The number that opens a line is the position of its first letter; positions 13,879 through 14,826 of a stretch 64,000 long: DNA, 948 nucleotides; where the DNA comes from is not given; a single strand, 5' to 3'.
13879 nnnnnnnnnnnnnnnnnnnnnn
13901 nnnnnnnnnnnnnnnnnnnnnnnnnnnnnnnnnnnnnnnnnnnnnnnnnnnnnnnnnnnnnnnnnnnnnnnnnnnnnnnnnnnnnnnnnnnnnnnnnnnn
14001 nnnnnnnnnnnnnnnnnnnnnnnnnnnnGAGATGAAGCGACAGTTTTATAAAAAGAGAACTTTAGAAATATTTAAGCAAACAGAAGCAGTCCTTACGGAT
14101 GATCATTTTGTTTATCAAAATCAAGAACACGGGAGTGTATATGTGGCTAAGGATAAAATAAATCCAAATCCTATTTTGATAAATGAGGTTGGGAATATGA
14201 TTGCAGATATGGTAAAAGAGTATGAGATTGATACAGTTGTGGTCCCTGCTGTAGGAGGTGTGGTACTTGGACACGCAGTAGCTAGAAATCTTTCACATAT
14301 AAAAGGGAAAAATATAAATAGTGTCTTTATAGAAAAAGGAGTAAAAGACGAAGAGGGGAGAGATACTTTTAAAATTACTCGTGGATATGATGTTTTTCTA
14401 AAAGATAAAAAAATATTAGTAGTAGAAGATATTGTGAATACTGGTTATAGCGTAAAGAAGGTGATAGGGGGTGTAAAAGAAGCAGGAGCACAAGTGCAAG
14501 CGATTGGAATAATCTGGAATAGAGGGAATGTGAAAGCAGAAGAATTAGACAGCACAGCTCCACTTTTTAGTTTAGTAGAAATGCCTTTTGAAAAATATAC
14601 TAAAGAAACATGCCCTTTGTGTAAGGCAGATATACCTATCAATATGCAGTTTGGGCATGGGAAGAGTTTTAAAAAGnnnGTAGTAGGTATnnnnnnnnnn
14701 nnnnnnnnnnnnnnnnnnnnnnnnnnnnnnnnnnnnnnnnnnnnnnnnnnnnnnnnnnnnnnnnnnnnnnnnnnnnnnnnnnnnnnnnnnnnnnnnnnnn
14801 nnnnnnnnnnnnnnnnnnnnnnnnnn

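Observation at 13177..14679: OMP decarboxylase-OPRTase fusion in the reverse order to eukaryotic UMP synthase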

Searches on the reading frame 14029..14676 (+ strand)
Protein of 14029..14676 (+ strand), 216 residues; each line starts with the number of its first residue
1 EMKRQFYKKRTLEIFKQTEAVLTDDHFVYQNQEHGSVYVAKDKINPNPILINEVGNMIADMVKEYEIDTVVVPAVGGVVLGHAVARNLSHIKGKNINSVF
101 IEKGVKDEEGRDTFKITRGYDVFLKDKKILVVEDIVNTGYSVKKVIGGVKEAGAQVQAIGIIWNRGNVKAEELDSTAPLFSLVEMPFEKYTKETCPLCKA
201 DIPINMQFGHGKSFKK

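Call 27: search_solved_structures(query=window:14029-14676:+, max_evalue=0.01, show_alignments=3)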
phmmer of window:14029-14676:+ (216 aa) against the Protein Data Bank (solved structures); distinct sequences matched with E-value up to 0.01: 17.
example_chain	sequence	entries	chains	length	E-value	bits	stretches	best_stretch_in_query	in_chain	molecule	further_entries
4paw_A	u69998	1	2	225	4.5e-19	71.9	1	16-205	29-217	Orotate phosphoribosyltransferase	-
2p1z_A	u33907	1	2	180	2.1e-08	37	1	55-171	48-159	Phosphoribosyltransferase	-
1vdm_A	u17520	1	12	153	4e-07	32.8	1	58-158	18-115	purine phosphoribosyltransferase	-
5hkf_A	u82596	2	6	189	2.8e-05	26.8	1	58-175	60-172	Orotate phosphoribosyltransferase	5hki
5hkl_A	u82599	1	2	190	2.9e-05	26.8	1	58-175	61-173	Orotate phosphoribosyltransferase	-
4trb_A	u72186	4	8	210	0.00031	23.4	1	58-143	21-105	Purine phosphoribosyltransferase (GpT-1)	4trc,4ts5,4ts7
1p4a_A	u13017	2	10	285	0.00043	22.9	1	39-182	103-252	Pur operon repressor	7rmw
1o57_A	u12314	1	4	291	0.00051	22.7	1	39-182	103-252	PUR OPERON REPRESSOR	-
9vlf_B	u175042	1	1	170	0.00078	22.1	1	57-183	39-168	Adenine phosphoribosyltransferase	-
2pry_A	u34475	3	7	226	0.0015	21.2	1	7-167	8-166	Orotate phosphoribosyltransferase 1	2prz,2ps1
4wml_A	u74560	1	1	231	0.0016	21.1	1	7-167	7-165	Orotate phosphoribosyltransferase 1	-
4wn3_A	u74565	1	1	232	0.0016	21.1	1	7-167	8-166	Orotate phosphoribosyltransferase 1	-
3lpn_A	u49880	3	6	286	0.002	20.7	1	56-156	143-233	Ribose-phosphate pyrophosphokinase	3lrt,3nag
6igs_A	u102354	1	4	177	0.0021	20.7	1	110-151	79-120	Hypoxanthine phosphoribosyltransferase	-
3mbi_A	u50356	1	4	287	0.0021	20.7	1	56-156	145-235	Ribose-phosphate pyrophosphokinase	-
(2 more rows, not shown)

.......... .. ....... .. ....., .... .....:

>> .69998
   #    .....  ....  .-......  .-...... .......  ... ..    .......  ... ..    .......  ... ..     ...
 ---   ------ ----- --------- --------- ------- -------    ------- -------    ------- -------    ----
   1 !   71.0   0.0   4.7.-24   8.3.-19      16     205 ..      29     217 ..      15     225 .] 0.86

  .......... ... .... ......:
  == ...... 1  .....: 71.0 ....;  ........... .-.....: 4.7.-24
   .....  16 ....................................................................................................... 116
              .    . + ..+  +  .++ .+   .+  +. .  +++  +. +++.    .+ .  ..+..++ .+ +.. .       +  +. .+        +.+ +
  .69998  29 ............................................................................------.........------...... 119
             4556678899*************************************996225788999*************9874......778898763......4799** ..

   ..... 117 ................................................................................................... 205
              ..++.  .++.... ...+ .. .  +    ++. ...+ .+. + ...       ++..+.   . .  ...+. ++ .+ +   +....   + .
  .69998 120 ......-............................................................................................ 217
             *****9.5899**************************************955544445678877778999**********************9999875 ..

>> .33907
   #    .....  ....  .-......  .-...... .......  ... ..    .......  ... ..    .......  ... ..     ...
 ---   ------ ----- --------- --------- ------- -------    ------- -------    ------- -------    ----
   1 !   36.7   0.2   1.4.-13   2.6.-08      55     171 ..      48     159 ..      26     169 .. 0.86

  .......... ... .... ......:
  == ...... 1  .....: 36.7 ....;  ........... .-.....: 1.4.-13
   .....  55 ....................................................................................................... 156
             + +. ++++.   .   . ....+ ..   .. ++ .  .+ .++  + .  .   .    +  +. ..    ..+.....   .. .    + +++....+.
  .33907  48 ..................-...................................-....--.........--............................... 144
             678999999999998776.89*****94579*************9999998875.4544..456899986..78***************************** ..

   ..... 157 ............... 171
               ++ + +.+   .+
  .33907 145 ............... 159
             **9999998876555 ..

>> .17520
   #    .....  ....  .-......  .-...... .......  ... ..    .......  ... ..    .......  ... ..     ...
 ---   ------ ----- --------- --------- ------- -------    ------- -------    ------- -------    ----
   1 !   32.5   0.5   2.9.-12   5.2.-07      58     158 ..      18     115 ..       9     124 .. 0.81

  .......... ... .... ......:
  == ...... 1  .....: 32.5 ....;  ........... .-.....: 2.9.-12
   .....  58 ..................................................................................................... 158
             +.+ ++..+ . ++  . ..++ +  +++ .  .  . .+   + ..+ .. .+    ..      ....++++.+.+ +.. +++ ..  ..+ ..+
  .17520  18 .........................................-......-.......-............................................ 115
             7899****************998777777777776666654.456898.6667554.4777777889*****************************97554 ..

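Call 35: find_homologous_proteins(query=window:14029-14676:+, max_evalue=0.00001)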
Query window:14029-14676:+ (216 aa): 58 proteins with E <= 0.00001 among 192 candidates.
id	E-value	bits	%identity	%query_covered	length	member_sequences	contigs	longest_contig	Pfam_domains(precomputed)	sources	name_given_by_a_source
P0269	2.6e-55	205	46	98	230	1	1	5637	PF00156.34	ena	-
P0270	4.7e-44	168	44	94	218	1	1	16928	PF00156.34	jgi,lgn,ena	-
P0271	2.9e-43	166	43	96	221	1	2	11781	PF00156.34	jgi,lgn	-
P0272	4.6e-43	165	45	94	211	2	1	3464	PF00156.34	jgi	jgi:orotate phosphoribosyltransferase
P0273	5.9e-43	165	44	99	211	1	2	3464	PF00156.34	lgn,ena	-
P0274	6.0e-43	165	43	97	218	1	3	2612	PF00156.34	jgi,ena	-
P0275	1.1e-42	164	43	94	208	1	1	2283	PF00156.34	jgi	jgi:orotate phosphoribosyltransferase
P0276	1.8e-42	163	45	99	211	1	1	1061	PF00156.34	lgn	-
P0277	2.4e-42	163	42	93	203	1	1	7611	PF00156.34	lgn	-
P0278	1.1e-41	161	43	99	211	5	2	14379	PF00156.34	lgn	-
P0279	1.8e-41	160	44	99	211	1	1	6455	PF00156.34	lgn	-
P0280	3.0e-41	159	41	94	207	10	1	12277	PF00156.34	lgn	-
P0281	3.5e-41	159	41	94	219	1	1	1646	PF00156.34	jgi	-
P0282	5.0e-41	158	43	94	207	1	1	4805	PF00156.34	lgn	-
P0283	5.4e-41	158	42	96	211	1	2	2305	PF00156.34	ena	-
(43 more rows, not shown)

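Call 42: find_encoding_contigs(protein=P0269, flank=6000, max_places=2)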
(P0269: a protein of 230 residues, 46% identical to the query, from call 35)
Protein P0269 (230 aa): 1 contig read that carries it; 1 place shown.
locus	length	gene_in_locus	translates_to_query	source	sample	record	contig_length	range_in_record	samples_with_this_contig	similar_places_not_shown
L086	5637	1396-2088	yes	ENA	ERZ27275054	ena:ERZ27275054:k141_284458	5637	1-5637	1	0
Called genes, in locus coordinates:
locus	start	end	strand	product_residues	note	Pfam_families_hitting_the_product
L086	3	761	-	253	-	?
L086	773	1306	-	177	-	PF13238:AAA_18 (weak)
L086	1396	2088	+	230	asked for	PF00156:Pribosyltran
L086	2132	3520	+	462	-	PF00925:GTP_cyclohydro2, PF00702:Hydrolase (faint), PF13419:HAD_2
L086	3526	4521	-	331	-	PF02016:Peptidase_S66, PF17676:Peptidase_S66C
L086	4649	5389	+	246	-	PF00300:His_Phos_1 (weak)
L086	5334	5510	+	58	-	-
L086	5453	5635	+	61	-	?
